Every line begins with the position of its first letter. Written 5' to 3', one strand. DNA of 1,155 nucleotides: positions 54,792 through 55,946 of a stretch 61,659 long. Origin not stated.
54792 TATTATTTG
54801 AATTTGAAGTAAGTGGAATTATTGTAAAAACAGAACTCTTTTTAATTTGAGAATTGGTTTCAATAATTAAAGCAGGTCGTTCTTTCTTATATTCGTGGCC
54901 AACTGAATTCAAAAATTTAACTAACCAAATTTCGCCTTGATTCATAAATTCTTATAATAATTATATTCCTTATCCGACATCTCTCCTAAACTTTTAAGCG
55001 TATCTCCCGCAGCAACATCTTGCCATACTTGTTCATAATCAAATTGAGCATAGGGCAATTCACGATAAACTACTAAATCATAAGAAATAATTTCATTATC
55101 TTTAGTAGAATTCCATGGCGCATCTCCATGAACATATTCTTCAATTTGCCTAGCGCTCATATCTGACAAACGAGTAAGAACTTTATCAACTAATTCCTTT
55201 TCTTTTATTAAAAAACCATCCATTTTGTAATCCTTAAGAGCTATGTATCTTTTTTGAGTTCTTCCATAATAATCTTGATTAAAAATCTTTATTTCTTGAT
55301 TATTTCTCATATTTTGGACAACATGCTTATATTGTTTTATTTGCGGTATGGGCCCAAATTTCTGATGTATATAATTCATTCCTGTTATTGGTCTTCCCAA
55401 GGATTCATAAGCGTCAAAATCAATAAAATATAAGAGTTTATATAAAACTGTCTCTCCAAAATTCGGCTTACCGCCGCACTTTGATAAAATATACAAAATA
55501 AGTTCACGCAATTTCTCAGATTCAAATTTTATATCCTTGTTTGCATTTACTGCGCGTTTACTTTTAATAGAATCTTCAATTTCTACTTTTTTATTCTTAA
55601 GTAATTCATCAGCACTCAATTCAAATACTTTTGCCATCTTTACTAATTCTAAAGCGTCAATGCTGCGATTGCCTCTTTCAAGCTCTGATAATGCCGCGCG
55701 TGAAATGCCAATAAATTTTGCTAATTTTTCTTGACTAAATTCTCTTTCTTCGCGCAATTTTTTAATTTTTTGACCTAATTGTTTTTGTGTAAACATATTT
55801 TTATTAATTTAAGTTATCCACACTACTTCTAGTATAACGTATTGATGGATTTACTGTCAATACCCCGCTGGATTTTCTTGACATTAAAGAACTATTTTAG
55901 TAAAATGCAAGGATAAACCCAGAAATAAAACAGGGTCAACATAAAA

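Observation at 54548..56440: Toxin-antitoxin plus nuclease cassette bracketed by 33-bp inverted repeats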

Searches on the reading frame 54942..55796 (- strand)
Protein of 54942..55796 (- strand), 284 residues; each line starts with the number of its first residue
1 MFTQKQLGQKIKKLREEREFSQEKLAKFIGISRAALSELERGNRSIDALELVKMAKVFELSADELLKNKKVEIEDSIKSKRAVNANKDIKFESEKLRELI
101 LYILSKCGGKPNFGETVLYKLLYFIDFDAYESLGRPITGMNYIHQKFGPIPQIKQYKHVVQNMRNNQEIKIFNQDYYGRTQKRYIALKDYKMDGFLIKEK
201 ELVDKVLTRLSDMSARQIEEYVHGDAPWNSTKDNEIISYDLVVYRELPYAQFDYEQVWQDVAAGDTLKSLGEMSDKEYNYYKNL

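Call 8: search_protein_families(library=pfam, proteins=[window:54942-55796:-], max_evalue=0.01)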
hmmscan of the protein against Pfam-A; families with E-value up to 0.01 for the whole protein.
window:54942-55796:- (284 aa): 7 families
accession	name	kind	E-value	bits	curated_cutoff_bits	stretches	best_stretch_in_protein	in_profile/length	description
PF13274.11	SocA_Panacea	-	5.5e-19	69.6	25.7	1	118-228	1-112/113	Antitoxin SocA-like, Panacea domain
PF01381.28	HTH_3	-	5.9e-15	55.5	23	1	11-65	1-55/55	Helix-turn-helix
PF12844.13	HTH_19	-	1.7e-11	44.3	30.2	1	8-69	1-62/64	Helix-turn-helix domain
PF13560.12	HTH_31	-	1.6e-09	38.3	27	1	6-65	1-61/64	Helix-turn-helix domain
PF13443.12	HTH_26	-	7.4e-07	29.8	22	1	10-67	1-59/63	Cro/C1-type HTH DNA-binding domain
PF13744.12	HTH_37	-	0.00013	22.2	27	1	5-43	17-55/80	Helix-turn-helix domain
PF20317.4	HTH_60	-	0.00027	21.8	24.1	1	5-61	4-60/140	Helix-turn-helix domain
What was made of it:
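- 54942..55796 (-): HTH (XRE) plus Panacea/DUF4065 antitoxin gene (284 aa), PanA type. Pfam PF13274, E 5.5e-19, and PF01381, E 5.9e-15 (call 8).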

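Call 9: search_protein_families(library=padloc, proteins=[window:54942-55796:-], max_evalue=0.01)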
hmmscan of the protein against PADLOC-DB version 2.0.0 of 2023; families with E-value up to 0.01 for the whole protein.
window:54942-55796:- (284 aa): 18 families
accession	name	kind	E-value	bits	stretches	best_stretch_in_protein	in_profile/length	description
PDLC04775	PDC-M69A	-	1.6e-13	49.2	1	5-77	6-78/113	-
PDLC03665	Control_protein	-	2.3e-12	45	1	7-72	9-75/77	control protein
PDLC02926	HTH_VI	-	6e-10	37.3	1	7-83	2-78/92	-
PDLC04142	capH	-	6.1e-10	38.1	1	4-70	4-70/103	capH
PDLC03947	RmrA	-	4.7e-09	33.5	1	4-88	9-93/383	-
PDLC03664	Control_protein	-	2.1e-07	29.3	1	6-65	13-72/74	control protein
PDLC03951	RmrA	-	4.9e-07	27.1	1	8-89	10-91/400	-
PDLC03954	RmrA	-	6.8e-07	26.5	1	8-81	12-85/380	-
PDLC03952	RmrA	-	2.3e-06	24.7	1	8-65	24-81/395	-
PDLC03666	Control_protein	-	4.4e-05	21.8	1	4-65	4-65/77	control protein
PDLC03671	Control_protein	-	4.6e-05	21.6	1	7-71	15-79/84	control protein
PDLC03945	RmrA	-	0.00041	17.6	1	7-91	3-87/394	-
PDLC03946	RmrA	-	0.00054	16.8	1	9-83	5-79/357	-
PDLC03949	RmrA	-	0.00099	16.1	1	10-85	6-81/363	-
PDLC03953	RmrA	-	0.0013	16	1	6-63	5-62/373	-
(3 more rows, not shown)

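Call 18: find_encoding_contigs(protein=window:54942-55796:-, flank=10000, max_places=10)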
Protein window:54942-55796:- (284 aa): 8 contigs read that carry it; 5 places shown.
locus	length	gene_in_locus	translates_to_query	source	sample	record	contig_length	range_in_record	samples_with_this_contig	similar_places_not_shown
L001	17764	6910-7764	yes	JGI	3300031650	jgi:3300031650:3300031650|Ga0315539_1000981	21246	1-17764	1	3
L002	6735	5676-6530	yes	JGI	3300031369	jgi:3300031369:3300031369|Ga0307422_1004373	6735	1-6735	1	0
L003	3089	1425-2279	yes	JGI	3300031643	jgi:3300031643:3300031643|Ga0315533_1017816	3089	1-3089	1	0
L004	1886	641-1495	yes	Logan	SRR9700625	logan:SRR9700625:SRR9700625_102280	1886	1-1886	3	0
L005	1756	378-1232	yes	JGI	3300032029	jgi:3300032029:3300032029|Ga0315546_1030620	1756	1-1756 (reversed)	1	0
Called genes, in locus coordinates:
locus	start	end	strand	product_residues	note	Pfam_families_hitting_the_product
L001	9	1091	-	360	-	PF13518:HTH_28 (weak), PF13565:HTH_32 (weak), PF00665:rve, PF13683:rve_3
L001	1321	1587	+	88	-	PF01402:RHH_1 (weak)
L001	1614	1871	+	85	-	PF15738:YafQ_toxin (weak), PF06769:YoeB_toxin (weak), PF05015:HigB-like_toxin (weak)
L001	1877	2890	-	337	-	PF05496:RuvB_N, PF06068:TIP49 (weak), PF00004:AAA, PF00910:RNA_helicase (faint), PF07728:AAA_5 (weak), PF17864:AAA_lid_4, PF05491:WHD_RuvB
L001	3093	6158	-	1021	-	PF05157:MshEN (faint), PF13401:AAA_22 (faint), PF25199:nSTAND_NTPase5 (faint), PF00437:T2SSE, PF01637:ATPase_2 (faint), PF12775:AAA_7 (faint), PF13173:AAA_14 (faint), PF00437:T2SSE, +3 more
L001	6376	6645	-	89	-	PF00565:SNase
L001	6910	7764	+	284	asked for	PF12844:HTH_19, PF13560:HTH_31, PF01381:HTH_3, PF13443:HTH_26 (weak), PF13274:SocA_Panacea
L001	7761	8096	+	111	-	PF02452:PemK_toxin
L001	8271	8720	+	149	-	PF02367:TsaE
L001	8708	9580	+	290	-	PF02739:5_3_exonuc_N, PF01367:5_3_exonuc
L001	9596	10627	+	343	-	PF11258:DUF3048, PF17479:DUF3048_C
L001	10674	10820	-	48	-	-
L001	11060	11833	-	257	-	-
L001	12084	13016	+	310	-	PF06144:DNA_pol3_delta, PF21694:DNA_pol3_delta_C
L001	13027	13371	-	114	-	PF00453:Ribosomal_L20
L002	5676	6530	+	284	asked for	PF12844:HTH_19, PF13560:HTH_31, PF01381:HTH_3, PF13443:HTH_26 (weak), PF13274:SocA_Panacea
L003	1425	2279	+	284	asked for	PF12844:HTH_19, PF13560:HTH_31, PF01381:HTH_3, PF13443:HTH_26 (weak), PF13274:SocA_Panacea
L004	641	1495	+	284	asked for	PF12844:HTH_19, PF13560:HTH_31, PF01381:HTH_3, PF13443:HTH_26 (weak), PF13274:SocA_Panacea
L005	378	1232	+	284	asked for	PF12844:HTH_19, PF13560:HTH_31, PF01381:HTH_3, PF13443:HTH_26 (weak), PF13274:SocA_Panacea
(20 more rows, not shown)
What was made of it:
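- Checked: An IS481-like rve transposase starts at about 61615, just past the third hairpin (call 18).
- An IS481-like transposase lies 5 kb away, next to another family member (call 18).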

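Call 25: find_homologous_proteins(query=window:54942-55796:-, max_evalue=0.00001)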
Query window:54942-55796:- (284 aa): 828 proteins with E <= 0.00001 among 2482 candidates; the best 120 are listed.
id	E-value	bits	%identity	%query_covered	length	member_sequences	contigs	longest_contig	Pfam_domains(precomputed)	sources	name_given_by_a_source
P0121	1.0e-181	620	100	100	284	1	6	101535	PF12844.14,PF13274.12,PF01381.29,PF13560.13,PF13443.13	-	-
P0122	3.1e-165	566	90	100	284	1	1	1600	PF12844.14,PF13274.12,PF01381.29,PF13560.13,PF13443.13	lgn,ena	-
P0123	1.4e-156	538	85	100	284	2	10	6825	PF12844.14,PF13274.12,PF01381.29,PF13560.13,PF13443.13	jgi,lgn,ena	-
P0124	2.4e-155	534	85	100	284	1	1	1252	PF12844.14,PF13274.12,PF01381.29,PF13560.13,PF13443.13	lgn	-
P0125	5.5e-155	533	85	100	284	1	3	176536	PF13744.13,PF12844.14,PF13274.12,PF01381.29,PF13560.13,PF13443.13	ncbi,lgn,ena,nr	ncbi:DUF4065 domain-containing protein [Candidatus Parcubacteria bacterium]|nr:DUF4065 domain-contai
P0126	1.0e-154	532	84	100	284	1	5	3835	PF12844.14,PF13274.12,PF01381.29,PF13560.13,PF13443.13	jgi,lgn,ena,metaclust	metaclust:\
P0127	1.9e-151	521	82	100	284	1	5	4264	PF13744.13,PF12844.14,PF13274.12,PF01381.29,PF13560.13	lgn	-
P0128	3.8e-151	520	82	100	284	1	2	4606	PF12844.14,PF13274.12,PF01381.29,PF13560.13,PF13443.13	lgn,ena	-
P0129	2.1e-149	514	82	100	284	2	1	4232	PF12844.14,PF13274.12,PF01381.29,PF13560.13,PF13443.13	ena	-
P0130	4.9e-143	494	76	100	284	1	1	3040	PF12844.14,PF13274.12,PF01381.29,PF13560.13,PF13443.13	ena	-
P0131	3.4e-140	484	78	100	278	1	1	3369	PF13744.13,PF12844.14,PF13274.12,PF01381.29,PF13560.13,PF13443.13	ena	-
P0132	4.1e-140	484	76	100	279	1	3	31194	PF13744.13,PF12844.14,PF13274.12,PF01381.29,PF13560.13,PF13443.13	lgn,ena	-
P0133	2.9e-139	481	77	100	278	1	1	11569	PF13744.13,PF12844.14,PF13274.12,PF01381.29,PF13560.13,PF13443.13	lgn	-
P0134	1.9e-138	479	75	100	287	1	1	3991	PF12844.14,PF13274.12,PF01381.29,PF13560.13,PF13443.13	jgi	-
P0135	2.7e-138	478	77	100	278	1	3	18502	PF13744.13,PF12844.14,PF13274.12,PF01381.29,PF13560.13,PF13443.13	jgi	-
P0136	1.2e-137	476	76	100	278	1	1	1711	PF13744.13,PF12844.14,PF13274.12,PF01381.29,PF13560.13,PF13443.13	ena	-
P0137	9.1e-134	463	74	100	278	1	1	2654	PF12844.14,PF13274.12,PF01381.29,PF13560.13,PF13443.13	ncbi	ncbi:MAG: type II toxin-antitoxin system antitoxin SocA domain-containing protein [Promethearchaeota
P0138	1.5e-133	462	74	100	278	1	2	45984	PF12844.14,PF13274.12,PF01381.29,PF13560.13,PF13443.13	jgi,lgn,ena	-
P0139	2.5e-132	458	74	100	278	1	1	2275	PF12844.14,PF13274.12,PF01381.29,PF13560.13,PF13443.13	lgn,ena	-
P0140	9.0e-132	457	73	100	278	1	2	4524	PF12844.14,PF13274.12,PF01381.29,PF13560.13,PF13443.13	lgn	-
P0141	3.1e-131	455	71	100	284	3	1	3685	PF13744.13,PF12844.14,PF13274.12,PF01381.29,PF13560.13,PF13443.13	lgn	-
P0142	1.6e-128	446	72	100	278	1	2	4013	PF12844.14,PF13274.12,PF01381.29,PF13560.13,PF13443.13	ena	-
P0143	1.0e-126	440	69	100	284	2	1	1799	PF12844.14,PF13274.12,PF01381.29,PF13560.13,PF13443.13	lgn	-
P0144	1.6e-126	439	67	100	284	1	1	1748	PF12844.14,PF13274.12,PF01381.29,PF13560.13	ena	-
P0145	2.2e-126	439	68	100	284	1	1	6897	PF12844.14,PF13274.12,PF01381.29,PF13560.13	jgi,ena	-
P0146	3.2e-126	438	68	100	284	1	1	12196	PF12844.14,PF13274.12,PF01381.29,PF13560.13,PF13443.13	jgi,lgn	-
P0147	3.5e-126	438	69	100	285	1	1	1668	PF12844.14,PF13274.12,PF01381.29,PF13560.13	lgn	-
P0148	1.5e-125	436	68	100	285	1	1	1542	PF13744.13,PF12844.14,PF13274.12,PF01381.29,PF13560.13,PF13443.13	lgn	-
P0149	1.2e-121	423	66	100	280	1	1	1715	PF12844.14,PF20317.5,PF13274.12,PF01381.29,PF13560.13,PF13443.13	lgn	-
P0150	2.8e-113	396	65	100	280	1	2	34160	PF12844.14,PF13274.12,PF01381.29,PF13560.13,PF13443.13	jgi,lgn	jgi:transcriptional regulator with XRE-family HTH domain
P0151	9.5e-113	394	64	100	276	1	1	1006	PF13744.13,PF12844.14,PF13274.12,PF01381.29,PF13560.13,PF13443.13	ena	-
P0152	8.3e-110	385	61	100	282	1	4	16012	PF13744.13,PF12844.14,PF13274.12,PF01381.29,PF13560.13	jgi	-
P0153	1.5e-101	358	59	100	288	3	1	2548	PF13744.13,PF12844.14,PF13274.12,PF01381.29,PF13560.13,PF13443.13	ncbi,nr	ncbi:DUF4065 domain-containing protein [Patescibacteria group bacterium]|nr:DUF4065 domain-containin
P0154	3.1e-98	347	58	100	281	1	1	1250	PF12844.14,PF13274.12,PF01381.29,PF13560.13,PF13443.13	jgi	jgi:transcriptional regulator with XRE-family HTH domain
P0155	6.2e-98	346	58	100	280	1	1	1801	PF12844.14,PF13274.12,PF01381.29,PF13560.13,PF13443.13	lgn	-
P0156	7.6e-98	345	56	100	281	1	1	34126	PF12844.14,PF13274.12,PF01381.29,PF13560.13,PF13443.13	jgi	jgi:transcriptional regulator with XRE-family HTH domain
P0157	7.1e-97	342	56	100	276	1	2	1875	PF12844.14,PF13274.12,PF01381.29,PF13560.13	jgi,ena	-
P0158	8.0e-97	342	56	100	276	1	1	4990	PF12844.14,PF13274.12,PF01381.29,PF13560.13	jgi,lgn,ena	-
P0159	1.6e-96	341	57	100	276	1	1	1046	PF12844.14,PF13274.12,PF01381.29,PF13560.13,PF13443.13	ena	-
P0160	1.8e-96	341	56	100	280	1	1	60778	PF12844.14,PF13274.12,PF01381.29,PF13560.13,PF13443.13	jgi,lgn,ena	-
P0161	1.3e-95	338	55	100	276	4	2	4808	PF12844.14,PF13274.12,PF01381.29,PF13560.13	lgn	-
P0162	5.3e-95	336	55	100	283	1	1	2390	PF12844.14,PF13274.12,PF01381.29,PF13560.13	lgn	-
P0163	4.7e-94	333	53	100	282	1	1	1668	PF12844.14,PF13274.12,PF01381.29,PF13560.13,PF13443.13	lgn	-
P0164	5.1e-94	333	53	100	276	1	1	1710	PF12844.14,PF13274.12,PF01381.29,PF13560.13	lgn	-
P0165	6.9e-94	332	55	100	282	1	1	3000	PF12844.14,PF13274.12,PF01381.29,PF13560.13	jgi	-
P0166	8.6e-94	332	54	100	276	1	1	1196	PF12844.14,PF13274.12,PF01381.29,PF13560.13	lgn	-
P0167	8.9e-94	332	54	100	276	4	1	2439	PF12844.14,PF13274.12,PF01381.29,PF13560.13,PF13443.13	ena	-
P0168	9.5e-94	332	55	100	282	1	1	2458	PF12844.14,PF13274.12,PF01381.29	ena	-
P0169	1.4e-93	331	54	100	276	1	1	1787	PF12844.14,PF13274.12,PF01381.29,PF13560.13,PF13443.13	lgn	-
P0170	1.5e-93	331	54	100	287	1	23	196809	PF12844.14,PF13274.12,PF01381.29,PF13560.13,PF13443.13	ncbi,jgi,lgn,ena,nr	ncbi:DUF4065 domain-containing protein [Candidatus Falkowbacteria bacterium]|jgi:transcriptional reg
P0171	1.8e-93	331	54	100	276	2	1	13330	PF12844.14,PF13274.12,PF01381.29,PF13560.13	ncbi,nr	ncbi:MAG: DUF4065 domain-containing protein [Candidatus Magasanikbacteria bacterium]|nr:DUF4065 doma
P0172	3.2e-93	330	56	100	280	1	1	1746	PF12844.14,PF13274.12,PF01381.29,PF13560.13,PF13443.13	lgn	-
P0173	5.8e-93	329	54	100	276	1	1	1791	PF12844.14,PF13274.12,PF01381.29,PF13560.13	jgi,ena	-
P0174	1.3e-92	328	55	100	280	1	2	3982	PF12844.14,PF13274.12,PF01381.29,PF13560.13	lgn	-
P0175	2.8e-92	327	52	100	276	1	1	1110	PF12844.14,PF13274.12,PF01381.29,PF13560.13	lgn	-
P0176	3.7e-92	327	53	100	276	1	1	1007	PF12844.14,PF13274.12,PF01381.29,PF13560.13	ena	-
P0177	3.8e-92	327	54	100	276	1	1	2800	PF12844.14,PF13274.12,PF01381.29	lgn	-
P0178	7.1e-92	326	53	100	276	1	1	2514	PF12844.14,PF13274.12,PF01381.29,PF13560.13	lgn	-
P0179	7.1e-92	326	52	100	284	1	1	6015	PF12844.14,PF13274.12,PF01381.29,PF13560.13,PF13443.13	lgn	-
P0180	7.1e-92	326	55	100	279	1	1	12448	PF12844.14,PF13274.12,PF01381.29,PF13560.13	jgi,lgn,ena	-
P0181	8.1e-92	326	52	100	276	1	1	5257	PF12844.14,PF13274.12,PF01381.29,PF13560.13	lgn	-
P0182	8.4e-92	326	53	100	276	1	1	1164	PF12844.14,PF13274.12,PF01381.29,PF13560.13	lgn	-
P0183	8.5e-92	326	55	100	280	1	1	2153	PF12844.14,PF13274.12,PF01381.29,PF13560.13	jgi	jgi:transcriptional regulator with XRE-family HTH domain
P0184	8.8e-92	326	55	100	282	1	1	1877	PF12844.14,PF13274.12,PF01381.29,PF13560.13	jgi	-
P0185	1.2e-91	325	54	100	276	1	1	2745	PF12844.14,PF13274.12,PF01381.29,PF13560.13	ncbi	-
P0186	3.0e-91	324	52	100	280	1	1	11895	PF12844.14,PF13274.12,PF01381.29,PF13560.13,PF13443.13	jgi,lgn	jgi:transcriptional regulator with XRE-family HTH domain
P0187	3.1e-91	324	51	100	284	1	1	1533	PF12844.14,PF13274.12,PF01381.29,PF13560.13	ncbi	-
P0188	3.7e-91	324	52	100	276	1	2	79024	PF12844.14,PF13274.12,PF01381.29,PF13560.13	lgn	-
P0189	4.8e-91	323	50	100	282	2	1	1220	PF12844.14,PF13274.12,PF01381.29,PF13560.13,PF13443.13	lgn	-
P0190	5.1e-91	323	54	100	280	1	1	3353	PF13744.13,PF12844.14,PF13274.12,PF01381.29,PF13560.13,PF13443.13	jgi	-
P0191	5.4e-91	323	52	100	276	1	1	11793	PF12844.14,PF13274.12,PF01381.29,PF13560.13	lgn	-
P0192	5.6e-91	323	52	100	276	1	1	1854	PF12844.14,PF13274.12,PF01381.29,PF13560.13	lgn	-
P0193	6.0e-91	323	51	100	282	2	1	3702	PF12844.14,PF13274.12,PF01381.29,PF13560.13,PF13443.13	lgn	-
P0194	9.3e-91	322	55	100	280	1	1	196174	PF12844.14,PF13274.12,PF01381.29,PF13560.13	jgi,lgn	jgi:transcriptional regulator with XRE-family HTH domain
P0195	1.0e-90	322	52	100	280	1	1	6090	PF12844.14,PF13274.12,PF01381.29,PF13560.13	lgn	-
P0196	1.8e-90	321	53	100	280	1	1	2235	PF12844.14,PF13274.12,PF01381.29,PF13560.13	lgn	-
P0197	4.5e-90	320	53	100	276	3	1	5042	PF12844.14,PF13274.12,PF01381.29,PF13560.13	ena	-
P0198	5.0e-90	320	53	100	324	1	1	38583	PF13744.13,PF12844.14,PF13274.12,PF01381.29,PF13560.13,PF13443.13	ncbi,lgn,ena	-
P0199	1.7e-89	318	54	100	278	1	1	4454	PF12844.14,PF13274.12,PF01381.29,PF13560.13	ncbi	ncbi:MAG: type II toxin-antitoxin system antitoxin SocA domain-containing protein [Candidatus Falkow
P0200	1.8e-89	318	54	100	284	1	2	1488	PF12844.14,PF13274.12,PF01381.29,PF13560.13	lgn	-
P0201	4.5e-89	317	53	100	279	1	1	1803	PF12844.14,PF13274.12,PF01381.29,PF13560.13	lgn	-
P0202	1.4e-88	315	52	99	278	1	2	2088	PF12844.14,PF13274.12,PF01381.29,PF13560.13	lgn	-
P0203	3.1e-88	314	52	100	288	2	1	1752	PF12844.14,PF13274.12,PF01381.29,PF13560.13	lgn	-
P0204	3.3e-88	314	53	100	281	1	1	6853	PF13274.12,PF01381.29,PF13560.13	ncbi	-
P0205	5.8e-88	313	51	100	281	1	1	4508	PF12844.14,PF13274.12,PF01381.29,PF13560.13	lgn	-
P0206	5.9e-88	313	52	100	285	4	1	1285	PF12844.14,PF13274.12,PF01381.29,PF13560.13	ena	-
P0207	8.3e-88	313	49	100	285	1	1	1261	PF12844.14,PF13274.12,PF01381.29,PF13560.13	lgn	-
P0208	9.0e-88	312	52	100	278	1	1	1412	PF12844.14,PF13274.12,PF01381.29,PF13560.13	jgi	-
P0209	9.0e-88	312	51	100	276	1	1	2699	PF12844.14,PF13274.12,PF01381.29,PF13560.13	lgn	-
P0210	1.1e-87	312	51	100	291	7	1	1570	PF12844.14,PF13274.12,PF01381.29,PF13560.13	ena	-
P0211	1.4e-87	312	53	100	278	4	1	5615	PF12844.14,PF13274.12,PF01381.29,PF13560.13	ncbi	-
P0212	1.6e-87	312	51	100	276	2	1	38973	PF12844.14,PF13274.12,PF01381.29,PF13560.13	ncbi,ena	-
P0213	3.2e-87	311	52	100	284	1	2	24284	PF12844.14,PF13274.12,PF01381.29,PF13560.13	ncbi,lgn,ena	-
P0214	3.8e-87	310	53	100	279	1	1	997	PF12844.14,PF13274.12,PF01381.29,PF13560.13,PF13443.13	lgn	-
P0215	4.0e-87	310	50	99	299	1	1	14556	PF13274.12,PF01381.29,PF13560.13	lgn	-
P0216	4.8e-87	310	53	100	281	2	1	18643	PF12844.14,PF13274.12,PF01381.29,PF13560.13,PF13443.13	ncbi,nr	ncbi:MAG: DUF4065 domain-containing protein [Candidatus Parcubacteria bacterium]|nr:DUF4065 domain-c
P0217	6.0e-87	310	52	100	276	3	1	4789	PF12844.14,PF13274.12,PF01381.29,PF13560.13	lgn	-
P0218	7.9e-87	309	52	100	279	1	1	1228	PF12844.14,PF13274.12,PF01381.29,PF13560.13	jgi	-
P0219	1.1e-86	309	52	100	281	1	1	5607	PF12844.14,PF13274.12,PF01381.29,PF13560.13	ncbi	-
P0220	1.8e-86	308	50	99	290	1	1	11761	PF12844.14,PF13274.12,PF01381.29,PF13560.13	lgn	-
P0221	2.1e-86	308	52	100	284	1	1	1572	PF12844.14,PF13274.12,PF01381.29,PF13560.13,PF13443.13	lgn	-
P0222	6.9e-86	306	51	100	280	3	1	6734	PF12844.14,PF13274.12,PF01381.29,PF13560.13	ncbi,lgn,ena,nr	ncbi:DUF4065 domain-containing protein [Candidatus Parcubacteria bacterium]|nr:DUF4065 domain-contai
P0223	7.1e-86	306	52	100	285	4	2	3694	PF12844.14,PF13274.12,PF01381.29,PF13560.13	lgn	-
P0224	9.1e-86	306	49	100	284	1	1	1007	PF12844.14,PF13274.12,PF01381.29,PF13560.13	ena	-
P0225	1.8e-85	305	49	100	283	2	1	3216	PF12844.14,PF13274.12,PF01381.29,PF13560.13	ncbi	-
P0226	2.0e-85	305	53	100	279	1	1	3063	PF12844.14,PF13274.12,PF01381.29,PF13560.13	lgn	-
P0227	2.5e-85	304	49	100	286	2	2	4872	PF12844.14,PF13274.12,PF01381.29,PF13560.13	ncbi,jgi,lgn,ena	-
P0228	2.7e-85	304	51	100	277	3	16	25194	PF12844.14,PF13274.12,PF01381.29,PF13560.13,PF13443.13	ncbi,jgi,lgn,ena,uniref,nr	ncbi:MAG: hypothetical protein A3J65_01810 [Candidatus Buchananbacteria bacterium RIFCSPHIGHO2_02_FU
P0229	3.5e-85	304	52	100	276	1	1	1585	PF12844.14,PF13274.12,PF01381.29,PF13560.13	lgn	-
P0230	3.5e-85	304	51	100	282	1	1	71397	PF12844.14,PF13274.12,PF01381.29,PF13560.13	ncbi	ncbi:MAG: type II toxin-antitoxin system antitoxin SocA domain-containing protein [Pseudomonadota ba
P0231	6.0e-85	303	50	99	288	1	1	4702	PF12844.14,PF13274.12,PF01381.29,PF13560.13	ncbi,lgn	-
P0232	8.7e-85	303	51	95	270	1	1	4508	PF12844.14,PF13274.12,PF01381.29,PF13560.13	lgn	-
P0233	9.8e-85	302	51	100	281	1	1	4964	PF12844.14,PF13274.12,PF01381.29,PF13560.13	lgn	-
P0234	1.1e-84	302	50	100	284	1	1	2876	PF12844.14,PF13274.12,PF01381.29,PF13560.13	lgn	-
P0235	1.1e-84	302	52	100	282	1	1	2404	PF12844.14,PF13274.12,PF01381.29,PF13560.13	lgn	-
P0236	1.2e-84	302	50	100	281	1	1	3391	PF12844.14,PF13274.12,PF01381.29,PF13560.13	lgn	-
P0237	3.3e-84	301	51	100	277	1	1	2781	PF12844.14,PF13274.12,PF01381.29,PF13560.13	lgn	-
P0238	3.4e-84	301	53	100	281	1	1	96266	PF13274.12,PF01381.29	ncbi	-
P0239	4.0e-84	300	51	100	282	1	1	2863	PF12844.14,PF13274.12,PF01381.29,PF13560.13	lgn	-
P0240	5.6e-84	300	49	100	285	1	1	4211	PF12844.14,PF13274.12,PF01381.29,PF13560.13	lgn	-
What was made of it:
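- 54942..55796 (-): 828 homologues, many labelled Parcubacteria or Patescibacteria (call 25).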
